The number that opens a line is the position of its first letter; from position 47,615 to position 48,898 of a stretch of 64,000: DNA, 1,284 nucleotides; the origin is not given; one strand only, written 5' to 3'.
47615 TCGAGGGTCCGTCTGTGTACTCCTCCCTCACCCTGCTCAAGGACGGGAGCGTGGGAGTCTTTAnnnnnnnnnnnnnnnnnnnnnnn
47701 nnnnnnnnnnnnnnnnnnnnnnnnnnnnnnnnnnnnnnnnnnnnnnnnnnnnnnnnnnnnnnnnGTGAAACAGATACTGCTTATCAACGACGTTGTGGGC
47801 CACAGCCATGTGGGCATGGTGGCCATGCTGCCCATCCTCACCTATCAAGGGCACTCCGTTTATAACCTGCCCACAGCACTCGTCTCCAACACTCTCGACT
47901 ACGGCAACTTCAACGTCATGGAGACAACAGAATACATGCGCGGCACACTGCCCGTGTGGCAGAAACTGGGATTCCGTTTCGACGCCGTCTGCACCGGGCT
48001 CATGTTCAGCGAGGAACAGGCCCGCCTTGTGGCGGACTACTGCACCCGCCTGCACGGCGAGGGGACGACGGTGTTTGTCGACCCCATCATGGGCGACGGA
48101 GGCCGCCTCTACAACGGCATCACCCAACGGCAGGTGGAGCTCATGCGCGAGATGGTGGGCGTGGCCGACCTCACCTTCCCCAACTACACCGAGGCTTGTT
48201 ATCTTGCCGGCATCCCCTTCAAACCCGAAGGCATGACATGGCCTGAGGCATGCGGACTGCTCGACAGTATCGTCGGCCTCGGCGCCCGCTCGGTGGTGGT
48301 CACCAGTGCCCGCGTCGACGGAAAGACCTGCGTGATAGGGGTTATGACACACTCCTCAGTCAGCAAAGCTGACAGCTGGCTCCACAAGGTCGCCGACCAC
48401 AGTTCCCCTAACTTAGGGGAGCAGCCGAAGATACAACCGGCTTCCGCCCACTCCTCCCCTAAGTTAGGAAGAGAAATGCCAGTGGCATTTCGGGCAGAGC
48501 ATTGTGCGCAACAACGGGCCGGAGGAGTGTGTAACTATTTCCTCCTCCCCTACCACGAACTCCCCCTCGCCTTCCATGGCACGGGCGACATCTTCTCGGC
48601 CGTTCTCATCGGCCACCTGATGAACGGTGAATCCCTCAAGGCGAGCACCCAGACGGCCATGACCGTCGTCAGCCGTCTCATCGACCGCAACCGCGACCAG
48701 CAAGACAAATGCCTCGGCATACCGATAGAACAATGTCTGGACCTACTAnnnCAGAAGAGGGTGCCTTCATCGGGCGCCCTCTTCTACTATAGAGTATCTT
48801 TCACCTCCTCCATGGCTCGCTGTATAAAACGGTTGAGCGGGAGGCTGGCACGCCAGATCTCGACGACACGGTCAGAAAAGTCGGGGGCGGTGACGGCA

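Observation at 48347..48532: Palindromic MITE-like element inserted in frame inside the pyridoxal kinase gene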

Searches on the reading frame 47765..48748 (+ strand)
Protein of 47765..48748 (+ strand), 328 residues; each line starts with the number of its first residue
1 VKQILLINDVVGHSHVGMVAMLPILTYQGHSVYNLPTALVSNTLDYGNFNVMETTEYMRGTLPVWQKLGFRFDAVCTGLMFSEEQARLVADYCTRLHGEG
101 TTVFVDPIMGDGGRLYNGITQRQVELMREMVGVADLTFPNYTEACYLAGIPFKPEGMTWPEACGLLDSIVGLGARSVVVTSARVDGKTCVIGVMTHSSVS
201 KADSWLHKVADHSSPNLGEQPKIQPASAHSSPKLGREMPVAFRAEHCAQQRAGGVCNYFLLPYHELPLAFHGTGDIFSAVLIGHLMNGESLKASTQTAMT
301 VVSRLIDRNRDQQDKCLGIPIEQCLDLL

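Call 11: search_protein_families(library=pfam, proteins=[window:47765-48748:+], max_evalue=0.01)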
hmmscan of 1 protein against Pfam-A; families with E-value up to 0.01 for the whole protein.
window:47765-48748:+ (328 aa): 1 family
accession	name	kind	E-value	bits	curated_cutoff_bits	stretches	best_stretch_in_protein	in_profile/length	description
PF08543.17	Phos_pyr_kin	-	3.9e-13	49.8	27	2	69-190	58-172/246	Phosphomethylpyrimidine kinase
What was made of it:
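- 47765..48751 (+): Host gene: a PdxK/ThiD-family (ribokinase-like) vitamin-B6 kinase, 328 aa with a GTG start. The best model is pyridoxamine kinase PRK07105. Pfam Phos_pyr_kin E 3.9e-13 (call 11).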

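Call 12: search_protein_families(library=ncbifam, proteins=[window:47765-48748:+], max_evalue=0.01)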
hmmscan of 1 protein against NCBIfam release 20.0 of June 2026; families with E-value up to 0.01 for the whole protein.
window:47765-48748:+ (328 aa): 9 families
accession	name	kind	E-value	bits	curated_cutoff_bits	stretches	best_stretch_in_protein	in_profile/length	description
NF005491.0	PRK07105.1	equivalog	3.3e-54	184.1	231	2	1-197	5-200/286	pyridoxamine kinase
NF006034.0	PRK08176.1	equivalog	1.2e-18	67.4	342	2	7-198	21-215/283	pyridoxine/pyridoxal/pyridoxamine kinase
NF004398.0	PRK05756.1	equivalog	1.4e-17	64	292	2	1-187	2-189/287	pyridoxal kinase PdxY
TIGR00687.1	pyridox_kin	equivalog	1.3e-12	47.8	144.5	1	1-184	2-186/288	pyridoxal kinase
TIGR00097.1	HMP-P_kinase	equivalog_domain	8.4e-09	35.1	204.95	2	70-186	66-176/254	bifunctional hydroxymethylpyrimidine kinase/phosphomethylpyrimidine kinase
NF006346.0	PRK08573.1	equivalog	1.5e-05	23.9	528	1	59-195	63-190/450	bifunctional hydroxymethylpyrimidine kinase/phosphomethylpyrimidine kinase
NF009077.0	PRK12412.1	equivalog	0.00013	21.4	385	0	69-193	72-190/274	pyridoxine/pyridoxal/pyridoxamine kinase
NF011301.0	PRK14713.1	equivalog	0.0073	15.1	512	0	71-189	90-202/534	bifunctional hydroxymethylpyrimidine kinase/phosphomethylpyrimidine kinase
NF009259.0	PRK12616.1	equivalog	0.0086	15.7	390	0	25-182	25-180/270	bifunctional hydroxymethylpyrimidine kinase/phosphomethylpyrimidine kinase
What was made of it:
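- With the insert, the family model match is split in two (call 12).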

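Call 14: find_homologous_proteins(query=window:47765-48748:+, max_evalue=1e-20)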
Query window:47765-48748:+ (328 aa): 3665 proteins with E <= 1e-20 among 5806 candidates; the best 120 are listed.
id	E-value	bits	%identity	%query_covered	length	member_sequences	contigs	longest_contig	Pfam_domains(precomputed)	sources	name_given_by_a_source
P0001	3.9e-223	757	100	100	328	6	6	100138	PF08543.18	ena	-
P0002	2.7e-190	649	90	100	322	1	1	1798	PF08543.18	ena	-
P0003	1.5e-173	594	82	100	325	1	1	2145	PF08543.18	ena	-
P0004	1.6e-167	575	81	100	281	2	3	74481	PF08543.18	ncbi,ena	-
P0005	4.5e-162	557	78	100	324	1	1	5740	PF08543.18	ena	-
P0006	1.7e-152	525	76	100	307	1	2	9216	PF08543.18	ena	-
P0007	4.2e-150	517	68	100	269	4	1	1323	PF08543.18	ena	-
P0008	1.8e-147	509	70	100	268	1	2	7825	PF08543.18,PF00294.30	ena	-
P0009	3.2e-144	498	70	100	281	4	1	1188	PF08543.18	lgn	-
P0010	1.2e-143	496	70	100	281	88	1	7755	PF08543.18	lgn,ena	-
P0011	3.2e-143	495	69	100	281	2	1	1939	PF08543.18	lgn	-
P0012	1.0e-142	493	70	100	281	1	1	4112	PF08543.18,PF00294.30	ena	-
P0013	3.6e-142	491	69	100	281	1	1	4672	PF08543.18,PF00294.30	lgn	-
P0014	6.2e-141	487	68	100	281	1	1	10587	PF08543.18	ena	-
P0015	1.2e-140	486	67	100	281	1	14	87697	PF08543.18,PF00294.30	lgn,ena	-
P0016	6.1e-140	484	67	100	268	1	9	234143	PF08543.18,PF00294.30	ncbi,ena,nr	ncbi:MAG: bifunctional hydroxymethylpyrimidine kinase/phosphomethylpyrimidine kinase [Bacteroidales 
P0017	7.3e-140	484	67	100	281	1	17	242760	PF08543.18,PF00294.30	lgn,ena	-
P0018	7.7e-140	484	67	100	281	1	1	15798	PF08543.18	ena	-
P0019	1.0e-139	483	68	100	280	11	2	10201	PF08543.18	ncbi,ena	-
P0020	2.7e-139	482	67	100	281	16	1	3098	PF08543.18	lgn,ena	-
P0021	3.0e-139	482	69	100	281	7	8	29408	PF08543.18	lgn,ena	-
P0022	4.4e-139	481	66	100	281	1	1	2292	PF08543.18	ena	-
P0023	6.4e-139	481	67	100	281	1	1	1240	PF08543.18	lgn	-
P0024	7.8e-139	480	67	100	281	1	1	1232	PF08543.18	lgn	-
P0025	1.2e-138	480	68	100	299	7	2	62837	PF08543.18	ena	-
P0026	1.3e-138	480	67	100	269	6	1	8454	PF08543.18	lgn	-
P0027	1.7e-138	479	67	100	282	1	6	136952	PF08543.18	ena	-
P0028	1.8e-138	479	67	100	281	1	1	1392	PF08543.18,PF00294.30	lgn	-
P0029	2.6e-138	479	67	100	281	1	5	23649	PF08543.18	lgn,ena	-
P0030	3.9e-138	478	66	100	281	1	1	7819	PF08543.18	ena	-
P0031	3.9e-138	478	67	100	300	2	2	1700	PF08543.18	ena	-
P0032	4.1e-138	478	65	100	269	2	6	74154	PF08543.18,PF00294.30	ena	-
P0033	4.2e-138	478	67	100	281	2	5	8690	PF08543.18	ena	-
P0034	4.9e-138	478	66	100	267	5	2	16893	PF08543.18,PF00294.30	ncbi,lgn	-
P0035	6.5e-138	477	68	95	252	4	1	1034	PF08543.18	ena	-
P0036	7.1e-138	477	66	100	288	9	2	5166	PF08543.18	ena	-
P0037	7.4e-138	477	67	100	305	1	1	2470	PF08543.18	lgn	-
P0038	7.6e-138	477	69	100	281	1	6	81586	PF08543.18,PF00294.30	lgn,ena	-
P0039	9.3e-138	477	66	100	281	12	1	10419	PF08543.18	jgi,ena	-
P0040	1.2e-137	477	67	100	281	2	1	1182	PF08543.18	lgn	-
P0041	2.6e-137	475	66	100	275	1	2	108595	PF08543.18,PF00294.30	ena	-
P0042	3.9e-137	475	66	100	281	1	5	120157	PF08543.18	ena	-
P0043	5.2e-137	474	67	100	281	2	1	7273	PF08543.18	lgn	-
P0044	6.5e-137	474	65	100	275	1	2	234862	PF08543.18,PF00294.30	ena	-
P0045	6.9e-137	474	67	100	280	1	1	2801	PF08543.18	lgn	-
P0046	7.0e-137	474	66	100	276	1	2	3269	PF08543.18,PF00294.30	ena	-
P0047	8.4e-137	474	66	100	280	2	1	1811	PF08543.18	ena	-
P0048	8.5e-137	474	66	100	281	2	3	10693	PF08543.18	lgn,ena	-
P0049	8.5e-137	474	65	100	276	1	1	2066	PF08543.18,PF00294.30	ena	-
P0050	1.1e-136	473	66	100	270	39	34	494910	PF08543.18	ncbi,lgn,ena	-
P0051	1.3e-136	473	66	100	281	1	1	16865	PF08543.18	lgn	-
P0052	1.5e-136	473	68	100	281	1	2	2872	PF08543.18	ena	-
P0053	1.6e-136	473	66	100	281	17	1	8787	PF08543.18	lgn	-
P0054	1.7e-136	473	65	100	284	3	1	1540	PF08543.18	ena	-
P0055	2.4e-136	472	66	100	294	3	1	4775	PF08543.18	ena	-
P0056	3.2e-136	472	66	100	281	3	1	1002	PF08543.18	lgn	-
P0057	3.5e-136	472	67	100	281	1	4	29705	PF08543.18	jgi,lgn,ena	-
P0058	3.7e-136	472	66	100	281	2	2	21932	PF08543.18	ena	-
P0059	4.4e-136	471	65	100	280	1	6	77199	PF08543.18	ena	-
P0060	5.3e-136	471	66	100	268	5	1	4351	PF08543.18,PF00294.30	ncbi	-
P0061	6.9e-136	471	67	100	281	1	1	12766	PF08543.18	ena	-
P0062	8.5e-136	470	67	100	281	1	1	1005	PF08543.18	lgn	-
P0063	9.9e-136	470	65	100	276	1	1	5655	PF08543.18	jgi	-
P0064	1.2e-135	470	68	97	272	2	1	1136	PF08543.18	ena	-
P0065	1.4e-135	470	66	100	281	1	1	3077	PF08543.18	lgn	-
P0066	1.6e-135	469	67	98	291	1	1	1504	PF08543.18,PF00294.30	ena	-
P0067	1.9e-135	469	67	100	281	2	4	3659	PF08543.18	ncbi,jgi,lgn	jgi:pyridoxine kinase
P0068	2.0e-135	469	64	100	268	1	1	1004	PF08543.18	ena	-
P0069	2.3e-135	469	64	100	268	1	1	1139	PF08543.18,PF00294.30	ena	-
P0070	2.5e-135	469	65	100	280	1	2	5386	PF08543.18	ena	-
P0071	3.5e-135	468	66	100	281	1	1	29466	PF08543.18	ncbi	-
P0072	3.5e-135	468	66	100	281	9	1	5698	PF08543.18,PF00294.30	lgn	-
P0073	3.6e-135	468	66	100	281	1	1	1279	PF08543.18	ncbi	-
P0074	3.9e-135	468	63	100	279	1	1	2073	PF08543.18,PF00294.30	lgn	-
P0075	4.0e-135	468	65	100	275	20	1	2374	PF08543.18,PF00294.30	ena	-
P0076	4.2e-135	468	66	100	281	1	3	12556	PF08543.18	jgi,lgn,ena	-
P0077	4.3e-135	468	65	100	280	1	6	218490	PF08543.18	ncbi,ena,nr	ncbi:MAG: bifunctional hydroxymethylpyrimidine kinase/phosphomethylpyrimidine kinase [Bacteroidales 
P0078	5.9e-135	468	65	100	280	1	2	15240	PF08543.18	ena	-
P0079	6.6e-135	467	65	100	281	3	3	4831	PF08543.18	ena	-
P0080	9.6e-135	467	66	100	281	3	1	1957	PF08543.18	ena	-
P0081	1.1e-134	467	64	100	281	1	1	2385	PF08543.18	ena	-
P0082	1.1e-134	467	66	100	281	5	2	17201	PF08543.18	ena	-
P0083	1.3e-134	466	66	100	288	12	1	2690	PF08543.18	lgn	-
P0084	1.4e-134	466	65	100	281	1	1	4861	PF08543.18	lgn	-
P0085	1.5e-134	466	66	100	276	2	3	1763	PF08543.18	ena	-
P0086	1.6e-134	466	81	59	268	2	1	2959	PF08543.18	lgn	-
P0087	1.7e-134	466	66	100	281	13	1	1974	PF08543.18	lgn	-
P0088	1.9e-134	466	65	100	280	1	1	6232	PF08543.18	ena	-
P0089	2.0e-134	466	67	100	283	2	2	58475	PF08543.18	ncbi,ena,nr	ncbi:MAG: bifunctional hydroxymethylpyrimidine kinase/phosphomethylpyrimidine kinase [Bacteroidales 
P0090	3.2e-134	465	65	100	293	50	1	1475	PF08543.18,PF00294.30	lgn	-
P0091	3.6e-134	465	69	95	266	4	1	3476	PF08543.18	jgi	jgi:pyridoxine kinase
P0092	3.6e-134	465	66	100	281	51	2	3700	PF08543.18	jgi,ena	-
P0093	3.8e-134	465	66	100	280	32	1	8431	PF08543.18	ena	-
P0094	4.5e-134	465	65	100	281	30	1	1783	PF08543.18,PF00294.30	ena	-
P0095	4.6e-134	465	65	100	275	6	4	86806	PF08543.18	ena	-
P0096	5.0e-134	465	65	100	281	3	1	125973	PF08543.18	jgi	jgi:pyridoxine kinase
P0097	6.1e-134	464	64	100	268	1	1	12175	PF08543.18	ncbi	-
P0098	7.2e-134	464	65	100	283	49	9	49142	PF08543.18,PF00294.30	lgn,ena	-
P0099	7.6e-134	464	65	100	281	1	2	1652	PF08543.18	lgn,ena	-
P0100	7.8e-134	464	65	100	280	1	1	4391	PF08543.18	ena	-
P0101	9.9e-134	464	64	100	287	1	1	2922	PF08543.18,PF00294.30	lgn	-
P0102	1.1e-133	464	65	100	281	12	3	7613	PF08543.18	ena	-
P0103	1.1e-133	463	65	100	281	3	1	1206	PF08543.18,PF00294.30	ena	-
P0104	1.1e-133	463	64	100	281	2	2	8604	PF08543.18,PF00294.30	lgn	-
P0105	1.3e-133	463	65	100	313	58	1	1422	PF08543.18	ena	-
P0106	1.4e-133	463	64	100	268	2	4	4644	PF08543.18,PF00294.30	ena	-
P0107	1.7e-133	463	64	100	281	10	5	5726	PF08543.18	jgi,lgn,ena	jgi:pyridoxine kinase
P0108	1.9e-133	463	64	100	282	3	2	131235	PF08543.18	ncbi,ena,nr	ncbi:MAG: bifunctional hydroxymethylpyrimidine kinase/phosphomethylpyrimidine kinase [Bacteroidales 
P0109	1.9e-133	463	63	100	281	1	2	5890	PF08543.18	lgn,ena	-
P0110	2.1e-133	463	66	100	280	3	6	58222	PF08543.18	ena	-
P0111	2.6e-133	462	64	100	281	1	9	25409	PF08543.18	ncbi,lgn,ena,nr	ncbi:MAG: bifunctional hydroxymethylpyrimidine kinase/phosphomethylpyrimidine kinase [Prevotella sp.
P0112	2.7e-133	462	69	95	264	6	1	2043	PF08543.18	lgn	-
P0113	2.7e-133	462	64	100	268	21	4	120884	PF08543.18,PF00294.30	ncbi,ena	-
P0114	2.7e-133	462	62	100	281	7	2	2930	PF08543.18,PF00294.30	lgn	-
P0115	3.1e-133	462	64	100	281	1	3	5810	PF08543.18,PF00294.30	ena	-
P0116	3.2e-133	462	64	100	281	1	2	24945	PF08543.18,PF00294.30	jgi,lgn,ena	-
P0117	3.7e-133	462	64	100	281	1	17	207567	PF08543.18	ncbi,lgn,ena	-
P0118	3.7e-133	462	63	100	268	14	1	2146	PF08543.18,PF00294.30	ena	-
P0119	3.7e-133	462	64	100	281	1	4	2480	PF08543.18,PF00294.30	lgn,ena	-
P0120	3.8e-133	462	64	100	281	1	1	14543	PF08543.18,PF00294.30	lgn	-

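Call 17: find_encoding_contigs(protein=P0001, flank=3000, max_places=6)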
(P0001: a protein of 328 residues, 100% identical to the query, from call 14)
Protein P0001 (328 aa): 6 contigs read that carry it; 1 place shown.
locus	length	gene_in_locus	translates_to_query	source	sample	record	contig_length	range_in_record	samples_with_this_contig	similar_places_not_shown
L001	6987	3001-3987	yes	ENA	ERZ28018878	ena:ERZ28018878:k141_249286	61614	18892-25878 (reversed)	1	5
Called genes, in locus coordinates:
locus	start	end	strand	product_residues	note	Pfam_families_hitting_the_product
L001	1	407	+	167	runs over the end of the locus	-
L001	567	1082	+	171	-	-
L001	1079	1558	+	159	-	PF04191:PEMT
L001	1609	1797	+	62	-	-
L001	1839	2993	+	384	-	PF13859:BNR_3, PF24316:Tli3 (faint), PF13088:BNR_2, PF02012:BNR (faint)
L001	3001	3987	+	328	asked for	PF08543:Phos_pyr_kin (weak)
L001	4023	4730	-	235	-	PF09365:DUF2461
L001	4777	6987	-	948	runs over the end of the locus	PF00041:fn3 (weak), PF18998:Flg_new_2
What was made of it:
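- Checked: Not an assembly artefact: the identical 328-aa protein is on record on 6 contigs (calls 14, 17).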

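Call 18: find_encoding_contigs(protein=P0004, flank=10000, max_places=3)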
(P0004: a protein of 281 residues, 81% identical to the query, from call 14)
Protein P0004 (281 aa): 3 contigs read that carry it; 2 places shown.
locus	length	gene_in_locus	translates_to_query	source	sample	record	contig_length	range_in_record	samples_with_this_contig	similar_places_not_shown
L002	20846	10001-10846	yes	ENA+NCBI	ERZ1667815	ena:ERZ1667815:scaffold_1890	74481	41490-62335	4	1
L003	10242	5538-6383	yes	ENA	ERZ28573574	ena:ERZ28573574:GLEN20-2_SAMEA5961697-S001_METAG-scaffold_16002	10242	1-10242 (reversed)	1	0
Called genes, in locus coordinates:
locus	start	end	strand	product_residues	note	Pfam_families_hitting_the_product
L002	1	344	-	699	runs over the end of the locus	PF13616:Rotamase_3, PF00639:Rotamase, PF13145:Rotamase_2 (weak), PF13616:Rotamase_3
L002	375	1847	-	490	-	PF00478:IMPDH, PF00571:CBS, PF03060:NMO (weak), PF01070:FMN_dh, PF01645:Glu_synthase (weak)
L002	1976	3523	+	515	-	PF14289:DUF4369, PF00578:AhpC-TSA, PF08534:Redoxin, PF00085:Thioredoxin (weak), PF13098:Thioredoxin_2 (weak), PF13905:Thioredoxin_8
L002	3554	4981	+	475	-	PF03051:Peptidase_C1_2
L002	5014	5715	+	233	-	-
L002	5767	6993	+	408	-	PF03051:Peptidase_C1_2, PF00112:Peptidase_C1 (faint), PF03051:Peptidase_C1_2 (weak)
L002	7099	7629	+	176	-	-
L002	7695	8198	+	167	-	-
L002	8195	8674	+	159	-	PF04191:PEMT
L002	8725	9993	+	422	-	PF13859:BNR_3, PF24316:Tli3 (faint), PF13088:BNR_2, PF02012:BNR (faint)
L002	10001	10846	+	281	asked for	PF08543:Phos_pyr_kin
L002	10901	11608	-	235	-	PF09365:DUF2461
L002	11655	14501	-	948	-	PF00041:fn3 (weak), PF18998:Flg_new_2, PF19910:DUF6383 (weak)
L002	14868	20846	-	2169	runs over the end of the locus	PF00041:fn3, PF07675:Cleaved_Adhesin, PF18998:Flg_new_2, PF19910:DUF6383 (weak)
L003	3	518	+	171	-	?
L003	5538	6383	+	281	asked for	PF08543:Phos_pyr_kin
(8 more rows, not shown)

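Call 19: find_encoding_contigs(protein=P0002, flank=3000, max_places=2)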
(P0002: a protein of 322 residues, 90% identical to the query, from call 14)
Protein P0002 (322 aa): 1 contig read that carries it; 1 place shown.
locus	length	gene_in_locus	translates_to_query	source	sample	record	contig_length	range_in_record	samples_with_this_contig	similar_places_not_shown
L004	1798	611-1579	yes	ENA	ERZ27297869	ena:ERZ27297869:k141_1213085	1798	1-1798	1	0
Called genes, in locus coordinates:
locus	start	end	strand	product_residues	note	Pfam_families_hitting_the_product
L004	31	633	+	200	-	PF13088:BNR_2, PF02012:BNR (faint)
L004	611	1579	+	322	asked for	PF08543:Phos_pyr_kin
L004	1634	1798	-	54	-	?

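Call 20: find_encoding_contigs(protein=P0003, flank=3000, max_places=2)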
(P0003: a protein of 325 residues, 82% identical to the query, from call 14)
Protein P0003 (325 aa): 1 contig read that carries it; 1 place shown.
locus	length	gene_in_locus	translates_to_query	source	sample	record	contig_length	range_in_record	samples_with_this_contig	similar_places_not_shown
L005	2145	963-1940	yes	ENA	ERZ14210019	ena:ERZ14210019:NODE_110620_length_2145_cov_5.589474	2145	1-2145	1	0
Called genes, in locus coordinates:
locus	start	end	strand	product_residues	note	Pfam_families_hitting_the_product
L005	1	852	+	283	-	?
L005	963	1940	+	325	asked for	PF08543:Phos_pyr_kin (weak)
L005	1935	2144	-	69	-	?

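Call 21: find_encoding_contigs(protein=P0005, flank=5000, max_places=2)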
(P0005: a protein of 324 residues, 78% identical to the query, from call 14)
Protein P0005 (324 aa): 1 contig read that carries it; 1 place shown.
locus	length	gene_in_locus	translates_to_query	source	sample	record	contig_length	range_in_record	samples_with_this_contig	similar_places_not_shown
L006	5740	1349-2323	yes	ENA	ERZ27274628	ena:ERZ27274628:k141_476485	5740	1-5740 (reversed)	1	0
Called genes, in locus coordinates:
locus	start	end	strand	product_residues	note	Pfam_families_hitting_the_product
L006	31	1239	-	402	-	-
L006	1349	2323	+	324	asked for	PF08543:Phos_pyr_kin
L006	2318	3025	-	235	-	PF09365:DUF2461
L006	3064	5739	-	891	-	?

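Call 22: find_encoding_contigs(protein=P0006, flank=8000, max_places=2)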
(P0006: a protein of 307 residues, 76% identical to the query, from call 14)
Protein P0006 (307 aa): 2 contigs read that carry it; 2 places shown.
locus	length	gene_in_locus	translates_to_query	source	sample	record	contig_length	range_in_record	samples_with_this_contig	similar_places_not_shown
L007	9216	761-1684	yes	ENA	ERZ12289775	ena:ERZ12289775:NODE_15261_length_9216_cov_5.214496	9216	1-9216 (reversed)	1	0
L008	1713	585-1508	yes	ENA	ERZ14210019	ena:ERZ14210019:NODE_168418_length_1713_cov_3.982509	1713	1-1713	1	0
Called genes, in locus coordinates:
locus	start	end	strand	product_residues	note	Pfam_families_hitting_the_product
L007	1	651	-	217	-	?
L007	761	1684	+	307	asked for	PF08543:Phos_pyr_kin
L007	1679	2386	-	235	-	PF09365:DUF2461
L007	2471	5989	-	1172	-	PF00041:fn3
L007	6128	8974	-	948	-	PF16656:Pur_ac_phosph_N (faint), PF00041:fn3 (weak), PF18998:Flg_new_2, PF19910:DUF6383 (weak)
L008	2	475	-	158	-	?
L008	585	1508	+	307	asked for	PF08543:Phos_pyr_kin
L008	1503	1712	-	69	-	?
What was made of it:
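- The identical protein is on 6 contigs, and variants are in 4 further assemblies (calls 14, 17, 19-22).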

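Call 44: predict_structure(alignment_id=A3)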
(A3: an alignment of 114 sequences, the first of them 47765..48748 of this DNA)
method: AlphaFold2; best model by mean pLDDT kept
length: 328 residues; sequences in the alignment: 114
mean_pLDDT: 76.7   pTM: 0.78
mean pLDDT of the five models: 76.7, 75.5, 74.4, 71.4, 71.3
residues with pLDDT >= 90: 135; 70-90: 88; 50-70: 48; < 50: 57
segments of 3 or more residues with pLDDT < 50: 40-46, 205-252
pLDDT, mean of each block of 10 residues (from residue 1): 83 58 87 74 49 75 87 87 85 93 91 87 93 96 97 97 98 96 95 77 46 35 29 31 38 74 76 85 94 95 86 72 67
secondary structure, 60 per line:
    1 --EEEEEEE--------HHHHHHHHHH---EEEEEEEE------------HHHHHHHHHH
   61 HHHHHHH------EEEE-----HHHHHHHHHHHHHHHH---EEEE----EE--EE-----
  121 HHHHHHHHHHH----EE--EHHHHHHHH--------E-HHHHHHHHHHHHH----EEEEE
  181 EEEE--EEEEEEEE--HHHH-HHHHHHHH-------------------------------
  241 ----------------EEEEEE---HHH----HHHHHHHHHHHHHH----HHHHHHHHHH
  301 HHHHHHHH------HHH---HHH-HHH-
elements in order: E3-9 H18-27 E31-38 H51-67 E74-77 H83-98 E102-105 H121-131 H141-148 H159-171 E176-184 E187-194 H197-200 H202-209 E257-262 H273-286 H291-308
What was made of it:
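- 48347..48532 (+): Copy A: a 186-bp doublet element in frame, giving residues 195-256 of the kinase. AlphaFold pLDDT is below 50 for residues 205-252, between strands 187-194 and 257-262 (call 44).
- AlphaFold gives a confident core, with the insert at pLDDT below 50 between two strands (call 44). The peptide is predicted to be disordered (call 44).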
